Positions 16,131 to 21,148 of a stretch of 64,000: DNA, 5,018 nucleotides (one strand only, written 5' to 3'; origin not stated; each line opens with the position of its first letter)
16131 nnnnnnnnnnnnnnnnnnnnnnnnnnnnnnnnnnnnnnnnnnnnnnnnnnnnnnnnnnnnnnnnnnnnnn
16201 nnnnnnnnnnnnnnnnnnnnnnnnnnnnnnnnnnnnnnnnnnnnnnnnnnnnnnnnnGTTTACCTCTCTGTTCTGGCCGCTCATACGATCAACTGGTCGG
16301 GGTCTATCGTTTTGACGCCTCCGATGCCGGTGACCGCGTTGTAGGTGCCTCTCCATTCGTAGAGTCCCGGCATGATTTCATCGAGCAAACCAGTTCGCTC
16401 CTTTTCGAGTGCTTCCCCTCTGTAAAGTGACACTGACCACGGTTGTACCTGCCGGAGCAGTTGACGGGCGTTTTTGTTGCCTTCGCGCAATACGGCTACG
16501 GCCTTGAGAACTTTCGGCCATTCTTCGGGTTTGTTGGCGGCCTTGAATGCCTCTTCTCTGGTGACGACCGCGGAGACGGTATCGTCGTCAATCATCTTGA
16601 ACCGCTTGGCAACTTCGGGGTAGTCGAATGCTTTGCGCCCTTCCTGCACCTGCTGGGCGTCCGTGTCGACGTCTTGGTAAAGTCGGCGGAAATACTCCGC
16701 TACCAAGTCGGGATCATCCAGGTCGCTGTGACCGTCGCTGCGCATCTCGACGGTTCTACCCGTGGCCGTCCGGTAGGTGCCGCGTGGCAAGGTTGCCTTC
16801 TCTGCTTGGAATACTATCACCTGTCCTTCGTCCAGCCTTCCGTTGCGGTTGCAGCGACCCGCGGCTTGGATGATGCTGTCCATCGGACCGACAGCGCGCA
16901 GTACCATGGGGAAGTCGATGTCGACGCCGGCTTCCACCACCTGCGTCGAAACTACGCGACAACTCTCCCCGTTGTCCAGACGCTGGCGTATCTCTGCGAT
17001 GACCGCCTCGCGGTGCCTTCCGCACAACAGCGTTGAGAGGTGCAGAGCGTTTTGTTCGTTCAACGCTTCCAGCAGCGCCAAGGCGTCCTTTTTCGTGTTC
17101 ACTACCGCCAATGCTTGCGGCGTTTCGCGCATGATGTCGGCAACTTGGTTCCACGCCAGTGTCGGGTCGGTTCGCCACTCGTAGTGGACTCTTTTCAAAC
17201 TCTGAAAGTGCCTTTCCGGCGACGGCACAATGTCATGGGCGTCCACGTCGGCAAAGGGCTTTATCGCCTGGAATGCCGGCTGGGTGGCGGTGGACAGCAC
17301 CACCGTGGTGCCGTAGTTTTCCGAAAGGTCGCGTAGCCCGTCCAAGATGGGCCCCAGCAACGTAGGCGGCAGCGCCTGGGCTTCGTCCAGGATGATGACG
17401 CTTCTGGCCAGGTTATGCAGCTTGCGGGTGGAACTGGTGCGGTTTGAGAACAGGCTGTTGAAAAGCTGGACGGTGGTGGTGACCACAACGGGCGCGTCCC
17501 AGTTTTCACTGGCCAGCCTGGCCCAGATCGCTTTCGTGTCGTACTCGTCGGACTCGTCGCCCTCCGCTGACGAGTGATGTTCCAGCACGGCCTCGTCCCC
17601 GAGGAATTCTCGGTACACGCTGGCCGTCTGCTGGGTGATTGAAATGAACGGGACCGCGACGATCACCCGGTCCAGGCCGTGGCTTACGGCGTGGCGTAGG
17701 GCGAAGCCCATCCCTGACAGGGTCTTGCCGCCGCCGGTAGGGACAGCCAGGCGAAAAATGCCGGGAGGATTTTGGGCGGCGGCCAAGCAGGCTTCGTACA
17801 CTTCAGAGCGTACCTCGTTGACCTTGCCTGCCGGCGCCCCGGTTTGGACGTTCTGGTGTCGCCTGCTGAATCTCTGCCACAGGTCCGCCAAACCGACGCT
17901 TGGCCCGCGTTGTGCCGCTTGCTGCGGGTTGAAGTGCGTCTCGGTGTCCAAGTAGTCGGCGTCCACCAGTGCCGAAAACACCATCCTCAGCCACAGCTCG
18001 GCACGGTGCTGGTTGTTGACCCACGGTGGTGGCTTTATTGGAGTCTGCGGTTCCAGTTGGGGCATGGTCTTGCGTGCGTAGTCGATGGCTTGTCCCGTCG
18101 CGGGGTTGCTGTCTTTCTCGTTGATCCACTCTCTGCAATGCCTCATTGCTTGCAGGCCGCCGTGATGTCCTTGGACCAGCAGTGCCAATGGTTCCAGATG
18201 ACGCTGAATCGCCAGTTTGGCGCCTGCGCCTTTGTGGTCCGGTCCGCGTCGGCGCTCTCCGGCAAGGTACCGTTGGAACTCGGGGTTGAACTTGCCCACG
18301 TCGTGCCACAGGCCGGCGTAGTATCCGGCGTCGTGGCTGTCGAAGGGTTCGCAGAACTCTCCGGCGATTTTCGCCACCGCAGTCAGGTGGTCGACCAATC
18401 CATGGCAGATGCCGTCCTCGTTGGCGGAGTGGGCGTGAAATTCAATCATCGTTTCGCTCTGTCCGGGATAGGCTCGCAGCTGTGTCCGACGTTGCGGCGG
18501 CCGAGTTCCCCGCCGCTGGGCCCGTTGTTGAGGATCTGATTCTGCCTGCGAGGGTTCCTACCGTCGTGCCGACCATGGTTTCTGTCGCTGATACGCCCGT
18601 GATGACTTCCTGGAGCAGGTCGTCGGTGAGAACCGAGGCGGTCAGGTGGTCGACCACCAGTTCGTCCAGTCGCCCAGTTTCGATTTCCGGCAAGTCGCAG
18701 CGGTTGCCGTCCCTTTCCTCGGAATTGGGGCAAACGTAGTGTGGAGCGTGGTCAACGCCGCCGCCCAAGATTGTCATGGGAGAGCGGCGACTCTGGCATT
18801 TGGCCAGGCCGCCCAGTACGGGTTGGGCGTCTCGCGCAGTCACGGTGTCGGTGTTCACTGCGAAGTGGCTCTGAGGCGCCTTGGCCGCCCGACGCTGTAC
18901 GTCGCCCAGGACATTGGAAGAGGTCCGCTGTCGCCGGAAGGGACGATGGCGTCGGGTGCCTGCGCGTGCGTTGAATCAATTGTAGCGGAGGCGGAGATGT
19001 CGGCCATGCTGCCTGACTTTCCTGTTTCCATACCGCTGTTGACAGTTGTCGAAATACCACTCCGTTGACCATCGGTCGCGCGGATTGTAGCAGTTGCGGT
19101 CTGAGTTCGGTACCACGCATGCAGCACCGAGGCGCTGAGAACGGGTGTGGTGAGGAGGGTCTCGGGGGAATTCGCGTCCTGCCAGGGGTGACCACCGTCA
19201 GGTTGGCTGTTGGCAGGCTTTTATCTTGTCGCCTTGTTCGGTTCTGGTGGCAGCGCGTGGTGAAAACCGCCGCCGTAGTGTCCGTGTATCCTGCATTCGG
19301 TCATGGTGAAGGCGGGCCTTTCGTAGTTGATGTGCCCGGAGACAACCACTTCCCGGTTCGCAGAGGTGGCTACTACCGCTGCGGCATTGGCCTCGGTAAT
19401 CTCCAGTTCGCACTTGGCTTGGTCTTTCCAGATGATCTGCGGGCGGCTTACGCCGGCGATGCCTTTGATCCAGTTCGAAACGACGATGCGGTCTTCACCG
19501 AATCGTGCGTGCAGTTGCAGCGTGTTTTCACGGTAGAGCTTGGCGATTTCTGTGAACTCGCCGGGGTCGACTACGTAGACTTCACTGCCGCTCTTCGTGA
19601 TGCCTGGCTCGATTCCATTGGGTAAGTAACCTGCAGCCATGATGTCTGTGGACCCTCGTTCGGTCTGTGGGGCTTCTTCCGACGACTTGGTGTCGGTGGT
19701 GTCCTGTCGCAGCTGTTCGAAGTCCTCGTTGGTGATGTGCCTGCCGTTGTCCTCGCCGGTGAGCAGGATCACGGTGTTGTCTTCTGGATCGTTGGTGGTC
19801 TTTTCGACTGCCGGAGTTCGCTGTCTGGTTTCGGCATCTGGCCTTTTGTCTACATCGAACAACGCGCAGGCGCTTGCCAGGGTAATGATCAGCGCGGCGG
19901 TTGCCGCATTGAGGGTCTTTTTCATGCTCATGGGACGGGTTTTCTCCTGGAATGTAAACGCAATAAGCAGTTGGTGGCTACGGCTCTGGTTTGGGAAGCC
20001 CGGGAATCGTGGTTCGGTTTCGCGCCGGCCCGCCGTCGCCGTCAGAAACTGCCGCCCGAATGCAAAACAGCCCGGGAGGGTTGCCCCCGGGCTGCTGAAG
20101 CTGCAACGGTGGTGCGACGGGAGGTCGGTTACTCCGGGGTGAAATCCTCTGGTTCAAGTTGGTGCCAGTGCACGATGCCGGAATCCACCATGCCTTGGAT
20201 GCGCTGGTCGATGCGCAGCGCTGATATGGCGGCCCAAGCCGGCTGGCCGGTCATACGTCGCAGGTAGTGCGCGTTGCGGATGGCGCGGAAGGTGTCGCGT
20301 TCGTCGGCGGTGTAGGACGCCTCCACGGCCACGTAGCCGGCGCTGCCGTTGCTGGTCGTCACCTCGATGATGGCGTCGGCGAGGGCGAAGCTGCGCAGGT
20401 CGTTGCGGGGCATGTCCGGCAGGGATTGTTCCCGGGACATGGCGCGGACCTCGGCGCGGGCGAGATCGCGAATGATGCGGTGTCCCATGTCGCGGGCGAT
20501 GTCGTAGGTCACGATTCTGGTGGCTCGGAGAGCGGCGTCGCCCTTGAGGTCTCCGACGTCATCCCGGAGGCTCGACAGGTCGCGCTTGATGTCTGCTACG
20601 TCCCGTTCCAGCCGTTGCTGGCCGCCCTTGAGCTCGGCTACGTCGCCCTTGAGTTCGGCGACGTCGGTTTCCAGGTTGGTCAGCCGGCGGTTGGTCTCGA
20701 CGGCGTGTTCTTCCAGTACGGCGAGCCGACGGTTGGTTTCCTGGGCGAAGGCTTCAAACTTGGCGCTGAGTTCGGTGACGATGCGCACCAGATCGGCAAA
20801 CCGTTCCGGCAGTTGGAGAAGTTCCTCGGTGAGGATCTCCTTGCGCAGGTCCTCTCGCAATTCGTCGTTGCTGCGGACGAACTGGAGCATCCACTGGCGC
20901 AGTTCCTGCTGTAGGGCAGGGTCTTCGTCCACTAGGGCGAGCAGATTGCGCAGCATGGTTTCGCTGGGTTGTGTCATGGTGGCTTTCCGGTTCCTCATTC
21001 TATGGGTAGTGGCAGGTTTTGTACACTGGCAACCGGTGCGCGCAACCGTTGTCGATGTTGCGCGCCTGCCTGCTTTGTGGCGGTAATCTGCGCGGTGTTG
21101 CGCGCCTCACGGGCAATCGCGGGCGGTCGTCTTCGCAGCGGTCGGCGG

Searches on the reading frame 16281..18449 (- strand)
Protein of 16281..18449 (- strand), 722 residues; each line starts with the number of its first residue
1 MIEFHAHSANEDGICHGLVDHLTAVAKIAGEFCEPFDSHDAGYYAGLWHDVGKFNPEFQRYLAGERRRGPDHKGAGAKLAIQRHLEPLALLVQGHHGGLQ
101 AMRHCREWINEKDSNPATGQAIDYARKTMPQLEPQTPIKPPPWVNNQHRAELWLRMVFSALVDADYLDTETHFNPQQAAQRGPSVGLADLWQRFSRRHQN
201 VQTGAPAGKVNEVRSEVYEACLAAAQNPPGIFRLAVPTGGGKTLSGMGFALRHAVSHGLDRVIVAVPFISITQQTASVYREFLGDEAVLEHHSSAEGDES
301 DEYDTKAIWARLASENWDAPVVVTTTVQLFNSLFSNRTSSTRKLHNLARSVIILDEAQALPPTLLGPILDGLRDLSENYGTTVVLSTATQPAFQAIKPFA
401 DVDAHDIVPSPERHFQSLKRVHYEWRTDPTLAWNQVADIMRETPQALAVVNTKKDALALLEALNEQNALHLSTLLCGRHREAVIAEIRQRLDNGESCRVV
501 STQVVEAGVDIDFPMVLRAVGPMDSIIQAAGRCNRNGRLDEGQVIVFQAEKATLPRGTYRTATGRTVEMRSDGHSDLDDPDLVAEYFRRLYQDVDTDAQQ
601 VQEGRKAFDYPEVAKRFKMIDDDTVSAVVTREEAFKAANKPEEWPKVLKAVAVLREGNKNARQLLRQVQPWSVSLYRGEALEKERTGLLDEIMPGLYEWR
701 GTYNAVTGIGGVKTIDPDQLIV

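Call 5: search_protein_families(library=pfam, proteins=[window:16281-18449:-], max_evalue=1)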
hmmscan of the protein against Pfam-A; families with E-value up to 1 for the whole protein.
window:16281-18449:- (722 aa): 9 families
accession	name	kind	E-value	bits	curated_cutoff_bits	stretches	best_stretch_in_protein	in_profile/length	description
PF22590.2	Cas3-like_C_2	-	3.2e-16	60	27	1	445-537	4-105/106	CRISPR-associated nuclease/helicase Cas3, C-terminal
PF00270.35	DEAD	-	2.3e-11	44.2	26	1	234-391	19-161/167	DEAD/DEAH box helicase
PF04851.21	ResIII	-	2.2e-10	41.2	22.5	1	213-357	7-134/164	Type III restriction enzyme, res subunit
PF00271.37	Helicase_C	-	4.4e-06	27.3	23.5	1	440-537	10-110/110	Helicase conserved C-terminal domain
PF18019.7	Cas3_HD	-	1.1e-05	25.9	23.1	1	46-133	61-171/207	Cas3, HD domain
PF01966.28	HD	-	5.2e-05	23.9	22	1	19-102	2-92/116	HD domain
PF13401.12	AAA_22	-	0.0012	19.6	27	1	341-386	76-121/130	AAA domain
PF02562.22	PhoH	-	0.023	14.6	27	0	232-272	22-62/205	PhoH-like protein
PF00291.31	PALP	-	0.21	11.3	35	1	231-291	158-212/295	Pyridoxal-phosphate dependent enzyme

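Call 7: search_protein_families(library=ncbifam, proteins=[window:16281-18449:-], max_evalue=1)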
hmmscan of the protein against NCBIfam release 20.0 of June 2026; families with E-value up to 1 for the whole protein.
window:16281-18449:- (722 aa): 16 families
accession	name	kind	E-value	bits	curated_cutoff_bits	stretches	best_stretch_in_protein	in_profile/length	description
TIGR01587.1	cas3_core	equivalog_domain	8.3e-35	120.5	102.45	1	235-549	5-334/358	CRISPR-associated helicase Cas3'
TIGR02621.3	cas3_GSU0051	exception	1.3e-30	107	400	2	234-572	35-408/854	type I-G CRISPR-associated helicase/endonuclease Cas3g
TIGR01596.1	cas3_HD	equivalog_domain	8.4e-23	81.3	43.45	1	18-169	1-177/178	CRISPR-associated endonuclease Cas3''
NF007248.0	PRK09694.1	equivalog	1.9e-08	32.8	569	2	493-539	618-665/878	CRISPR-associated helicase/endonuclease Cas3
TIGR02562.1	cas3_yersinia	equivalog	1.4e-05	23.1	565.95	1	485-536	824-879/1110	type I-F CRISPR-associated helicase Cas3f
TIGR04095.1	dnd_restrict_1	equivalog_domain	0.00019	20.6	600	1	226-359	23-144/451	DNA phosphorothioation system restriction enzyme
TIGR03117.2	cas_csf4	equivalog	0.00053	18.3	400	1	205-283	124-200/800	type IV CRISPR-associated DEAD/DEAH-box helicase Csf4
TIGR00277.1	HDIG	domain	0.00057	19.7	27.6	1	17-87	4-72/84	HDIG domain-containing metalloprotein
NF010337.0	PRK13766.1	equivalog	0.00065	17.9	610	1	487-585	416-513/781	Hef nuclease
TIGR04121.1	DEXH_lig_assoc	equivalog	0.0015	16.4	850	1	234-535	33-345/804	ligase-associated DNA damage response DEXH box helicase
NF004066.1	PRK05580.1-3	equivalog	0.0063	14.8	813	1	238-304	280-344/788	primosomal protein N'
NF041063.1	DpdF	equivalog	0.043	12.4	550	1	219-335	147-260/813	protein DpdF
NF010171.0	PRK13652.1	equivalog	0.088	11.9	476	1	349-388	156-196/277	cobalt transporter ATP-binding subunit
NF004068.0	PRK05580.1-5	equivalog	0.093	10.8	1249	1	208-304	257-351/795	primosomal protein N'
NF041852.1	trans_reg_HypR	equivalog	0.13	12.2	180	1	154-204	39-93/139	redox-sensitive transcriptional regulator HypR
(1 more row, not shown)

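Call 44: list_cluster_members(proteins=[P0001, P0004, window:16281-18449:-])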
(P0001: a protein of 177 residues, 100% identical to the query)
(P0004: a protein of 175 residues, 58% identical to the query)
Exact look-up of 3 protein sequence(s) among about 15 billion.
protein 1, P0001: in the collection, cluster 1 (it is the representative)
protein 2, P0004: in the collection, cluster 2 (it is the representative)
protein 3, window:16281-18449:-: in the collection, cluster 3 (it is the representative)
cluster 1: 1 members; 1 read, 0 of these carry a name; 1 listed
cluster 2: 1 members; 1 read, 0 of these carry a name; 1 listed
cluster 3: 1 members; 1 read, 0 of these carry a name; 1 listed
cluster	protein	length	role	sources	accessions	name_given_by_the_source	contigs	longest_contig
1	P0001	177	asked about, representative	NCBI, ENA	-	-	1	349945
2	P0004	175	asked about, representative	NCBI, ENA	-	-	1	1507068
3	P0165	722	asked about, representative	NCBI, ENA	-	-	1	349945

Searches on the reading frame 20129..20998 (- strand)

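Call 43: search_protein_families(library=pfam, proteins=[window:20129-20998:-], max_evalue=0.001)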
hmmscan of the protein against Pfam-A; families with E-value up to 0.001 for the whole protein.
window:20129-20998:- (289 aa): 2 families
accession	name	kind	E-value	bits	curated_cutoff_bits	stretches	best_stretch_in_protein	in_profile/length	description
PF16331.10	TolA_bind_tri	-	0.0001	22.8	30.1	1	89-148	3-62/76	TolA binding protein trimerisation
PF24627.1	PUMA_CC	-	0.00047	20.5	30.1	0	101-151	5-55/74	PUMA coiled-coil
